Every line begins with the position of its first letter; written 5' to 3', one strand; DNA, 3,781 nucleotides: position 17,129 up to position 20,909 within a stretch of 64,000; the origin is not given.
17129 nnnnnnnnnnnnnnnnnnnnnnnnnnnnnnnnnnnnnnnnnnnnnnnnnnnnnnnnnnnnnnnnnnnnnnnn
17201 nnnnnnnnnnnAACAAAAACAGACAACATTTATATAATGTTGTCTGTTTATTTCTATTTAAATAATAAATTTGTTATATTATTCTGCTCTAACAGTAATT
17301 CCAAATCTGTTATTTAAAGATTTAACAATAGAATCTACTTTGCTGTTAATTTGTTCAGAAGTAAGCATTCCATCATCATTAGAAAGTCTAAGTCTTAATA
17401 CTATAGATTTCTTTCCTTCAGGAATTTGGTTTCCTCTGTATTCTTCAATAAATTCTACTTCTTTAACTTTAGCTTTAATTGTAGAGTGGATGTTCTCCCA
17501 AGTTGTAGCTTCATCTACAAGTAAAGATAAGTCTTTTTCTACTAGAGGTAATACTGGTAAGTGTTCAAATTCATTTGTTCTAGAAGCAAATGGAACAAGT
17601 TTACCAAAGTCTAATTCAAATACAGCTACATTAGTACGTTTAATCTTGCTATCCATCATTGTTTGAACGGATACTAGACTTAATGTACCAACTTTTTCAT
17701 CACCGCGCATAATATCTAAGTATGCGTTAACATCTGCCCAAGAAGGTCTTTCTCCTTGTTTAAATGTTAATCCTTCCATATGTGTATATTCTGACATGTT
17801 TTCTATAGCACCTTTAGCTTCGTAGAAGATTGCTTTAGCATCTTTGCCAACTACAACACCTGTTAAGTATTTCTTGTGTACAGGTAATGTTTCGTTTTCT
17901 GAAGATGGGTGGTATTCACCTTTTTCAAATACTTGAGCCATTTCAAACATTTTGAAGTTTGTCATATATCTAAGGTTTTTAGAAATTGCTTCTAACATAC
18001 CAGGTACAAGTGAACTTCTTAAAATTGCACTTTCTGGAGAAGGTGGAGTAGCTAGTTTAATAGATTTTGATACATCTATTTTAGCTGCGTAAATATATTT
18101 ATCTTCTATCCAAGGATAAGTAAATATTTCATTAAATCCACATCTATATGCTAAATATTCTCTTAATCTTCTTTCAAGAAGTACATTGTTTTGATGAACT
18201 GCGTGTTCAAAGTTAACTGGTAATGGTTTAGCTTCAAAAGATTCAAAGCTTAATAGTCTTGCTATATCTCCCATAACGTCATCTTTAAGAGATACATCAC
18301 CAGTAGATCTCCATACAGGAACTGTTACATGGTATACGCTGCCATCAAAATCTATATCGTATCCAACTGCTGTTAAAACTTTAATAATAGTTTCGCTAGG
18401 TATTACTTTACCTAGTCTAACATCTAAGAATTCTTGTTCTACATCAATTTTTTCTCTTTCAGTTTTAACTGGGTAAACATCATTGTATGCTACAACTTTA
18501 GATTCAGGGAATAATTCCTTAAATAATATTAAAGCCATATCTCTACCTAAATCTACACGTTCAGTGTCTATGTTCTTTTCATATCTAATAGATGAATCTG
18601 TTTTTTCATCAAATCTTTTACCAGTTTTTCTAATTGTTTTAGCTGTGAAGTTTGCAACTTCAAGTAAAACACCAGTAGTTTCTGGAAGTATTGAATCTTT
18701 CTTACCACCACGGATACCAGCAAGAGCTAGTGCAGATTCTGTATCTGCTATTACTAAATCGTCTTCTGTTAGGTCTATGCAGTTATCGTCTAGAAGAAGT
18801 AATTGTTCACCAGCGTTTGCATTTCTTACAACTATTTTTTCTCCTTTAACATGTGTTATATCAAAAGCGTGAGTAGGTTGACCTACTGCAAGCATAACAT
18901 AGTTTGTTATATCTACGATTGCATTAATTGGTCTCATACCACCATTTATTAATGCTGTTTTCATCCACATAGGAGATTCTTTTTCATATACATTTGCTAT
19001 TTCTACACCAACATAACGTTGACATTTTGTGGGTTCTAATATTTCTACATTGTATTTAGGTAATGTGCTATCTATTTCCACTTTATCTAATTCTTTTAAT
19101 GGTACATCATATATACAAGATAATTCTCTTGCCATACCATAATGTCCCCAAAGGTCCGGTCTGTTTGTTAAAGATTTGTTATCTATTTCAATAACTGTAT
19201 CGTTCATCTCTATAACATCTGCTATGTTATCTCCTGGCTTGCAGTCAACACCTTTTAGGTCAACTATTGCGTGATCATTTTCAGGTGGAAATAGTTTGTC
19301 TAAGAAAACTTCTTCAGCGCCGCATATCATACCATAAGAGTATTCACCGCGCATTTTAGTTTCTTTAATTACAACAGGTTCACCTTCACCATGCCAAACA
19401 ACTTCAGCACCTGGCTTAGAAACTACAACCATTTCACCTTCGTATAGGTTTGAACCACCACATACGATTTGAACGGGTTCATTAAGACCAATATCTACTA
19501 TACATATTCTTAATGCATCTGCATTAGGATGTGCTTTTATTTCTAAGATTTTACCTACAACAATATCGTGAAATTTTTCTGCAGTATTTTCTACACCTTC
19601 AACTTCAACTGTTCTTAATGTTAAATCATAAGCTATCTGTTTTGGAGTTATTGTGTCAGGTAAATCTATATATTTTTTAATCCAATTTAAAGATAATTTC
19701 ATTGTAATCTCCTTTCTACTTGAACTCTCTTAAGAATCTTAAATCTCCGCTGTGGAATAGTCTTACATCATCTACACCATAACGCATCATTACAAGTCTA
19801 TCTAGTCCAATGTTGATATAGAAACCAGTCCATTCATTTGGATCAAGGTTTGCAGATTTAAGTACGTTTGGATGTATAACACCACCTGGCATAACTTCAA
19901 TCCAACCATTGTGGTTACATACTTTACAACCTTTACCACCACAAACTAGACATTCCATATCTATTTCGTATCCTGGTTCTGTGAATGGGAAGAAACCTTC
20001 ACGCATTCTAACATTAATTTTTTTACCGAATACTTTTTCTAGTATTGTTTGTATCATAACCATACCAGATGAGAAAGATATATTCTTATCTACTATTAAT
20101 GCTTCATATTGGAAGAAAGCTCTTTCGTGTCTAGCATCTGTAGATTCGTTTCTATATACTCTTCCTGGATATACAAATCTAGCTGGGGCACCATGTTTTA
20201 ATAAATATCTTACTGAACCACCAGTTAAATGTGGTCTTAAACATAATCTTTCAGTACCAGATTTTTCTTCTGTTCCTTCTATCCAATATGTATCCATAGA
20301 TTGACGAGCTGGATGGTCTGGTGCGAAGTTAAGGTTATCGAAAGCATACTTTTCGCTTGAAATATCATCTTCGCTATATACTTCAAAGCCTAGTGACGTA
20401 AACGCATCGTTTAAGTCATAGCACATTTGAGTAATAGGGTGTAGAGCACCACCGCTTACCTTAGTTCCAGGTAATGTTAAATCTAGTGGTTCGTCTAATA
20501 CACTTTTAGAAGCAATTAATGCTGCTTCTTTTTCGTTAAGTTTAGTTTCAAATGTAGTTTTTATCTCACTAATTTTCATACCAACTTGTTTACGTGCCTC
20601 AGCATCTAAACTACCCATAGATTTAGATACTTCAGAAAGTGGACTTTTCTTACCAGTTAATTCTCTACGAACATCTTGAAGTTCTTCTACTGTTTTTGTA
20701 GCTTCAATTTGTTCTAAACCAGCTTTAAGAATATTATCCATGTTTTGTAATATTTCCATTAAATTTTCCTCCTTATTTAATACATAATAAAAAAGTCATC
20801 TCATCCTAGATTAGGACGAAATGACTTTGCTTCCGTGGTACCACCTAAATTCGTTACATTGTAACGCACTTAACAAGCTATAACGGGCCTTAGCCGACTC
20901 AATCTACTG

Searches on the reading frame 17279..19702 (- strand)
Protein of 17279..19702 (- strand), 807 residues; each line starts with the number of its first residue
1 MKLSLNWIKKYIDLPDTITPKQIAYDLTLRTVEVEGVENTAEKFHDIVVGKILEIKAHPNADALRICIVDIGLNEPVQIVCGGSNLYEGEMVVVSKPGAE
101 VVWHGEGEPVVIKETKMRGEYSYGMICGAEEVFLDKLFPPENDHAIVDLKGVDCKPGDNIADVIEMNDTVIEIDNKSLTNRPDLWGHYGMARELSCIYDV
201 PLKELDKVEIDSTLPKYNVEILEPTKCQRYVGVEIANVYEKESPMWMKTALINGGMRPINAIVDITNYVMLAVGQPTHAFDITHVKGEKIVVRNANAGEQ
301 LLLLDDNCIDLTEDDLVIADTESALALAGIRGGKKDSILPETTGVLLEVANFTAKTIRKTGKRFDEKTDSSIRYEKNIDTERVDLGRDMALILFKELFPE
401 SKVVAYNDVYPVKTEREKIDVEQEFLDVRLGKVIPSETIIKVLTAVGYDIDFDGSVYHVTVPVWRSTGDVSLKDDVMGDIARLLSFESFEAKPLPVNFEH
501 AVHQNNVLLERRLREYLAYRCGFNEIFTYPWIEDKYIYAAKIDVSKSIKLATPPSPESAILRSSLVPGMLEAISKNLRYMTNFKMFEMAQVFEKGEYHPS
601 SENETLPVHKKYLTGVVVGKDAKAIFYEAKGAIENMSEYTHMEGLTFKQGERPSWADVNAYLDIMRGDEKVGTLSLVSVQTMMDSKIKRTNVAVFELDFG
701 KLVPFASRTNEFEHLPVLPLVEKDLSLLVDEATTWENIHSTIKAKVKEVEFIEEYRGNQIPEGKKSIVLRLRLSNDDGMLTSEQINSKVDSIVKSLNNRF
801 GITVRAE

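Call 14: search_protein_families(library=pfam, proteins=[window:17279-19702:-], max_evalue=0.001)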
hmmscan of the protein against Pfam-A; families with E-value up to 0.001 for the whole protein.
window:17279-19702:- (807 aa): 5 families
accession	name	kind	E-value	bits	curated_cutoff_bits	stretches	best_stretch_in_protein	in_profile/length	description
PF03483.22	B3_4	-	2.6e-55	187.1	29.3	1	226-398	1-173/174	B3/4 domain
PF17759.6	tRNA_synthFbeta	-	2.5e-29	102.7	22.4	1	505-699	17-214/214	Phenylalanyl tRNA synthetase beta chain CLM domain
PF01588.26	tRNA_bind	-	9.6e-19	67.7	27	1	47-134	1-77/96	Putative tRNA binding domain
PF03147.19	FDX-ACB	-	9.8e-19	68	31.1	1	718-805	3-94/94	Ferredoxin-fold anticodon binding domain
PF03484.21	B5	-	1.2e-09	38.6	28.6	1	419-484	1-65/67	tRNA synthetase B5 domain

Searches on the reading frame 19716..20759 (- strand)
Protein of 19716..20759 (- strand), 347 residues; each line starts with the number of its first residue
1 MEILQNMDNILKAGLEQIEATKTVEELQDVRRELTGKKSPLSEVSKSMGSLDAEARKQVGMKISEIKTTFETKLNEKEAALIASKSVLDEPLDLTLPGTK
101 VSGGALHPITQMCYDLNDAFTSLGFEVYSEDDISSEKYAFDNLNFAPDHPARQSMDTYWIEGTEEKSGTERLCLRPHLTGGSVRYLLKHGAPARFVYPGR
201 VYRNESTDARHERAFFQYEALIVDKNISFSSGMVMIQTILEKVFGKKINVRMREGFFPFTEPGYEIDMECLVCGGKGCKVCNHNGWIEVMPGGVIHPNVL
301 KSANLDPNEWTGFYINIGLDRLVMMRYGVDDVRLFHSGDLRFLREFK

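Call 14: search_protein_families(library=pfam, proteins=[window:19716-20759:-], max_evalue=0.001)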
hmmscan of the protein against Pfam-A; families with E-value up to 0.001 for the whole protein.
window:19716-20759:- (347 aa): 2 families
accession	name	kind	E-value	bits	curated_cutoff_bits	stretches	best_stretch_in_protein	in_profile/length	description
PF01409.25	tRNA-synt_2d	-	3.4e-76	256.4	19.8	1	92-346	2-246/246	tRNA synthetases class II core domain (F)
PF02912.23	Phe_tRNA-synt_N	-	5e-17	62.1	22.3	1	23-83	2-62/69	Aminoacyl tRNA synthetase class II, N-terminal domain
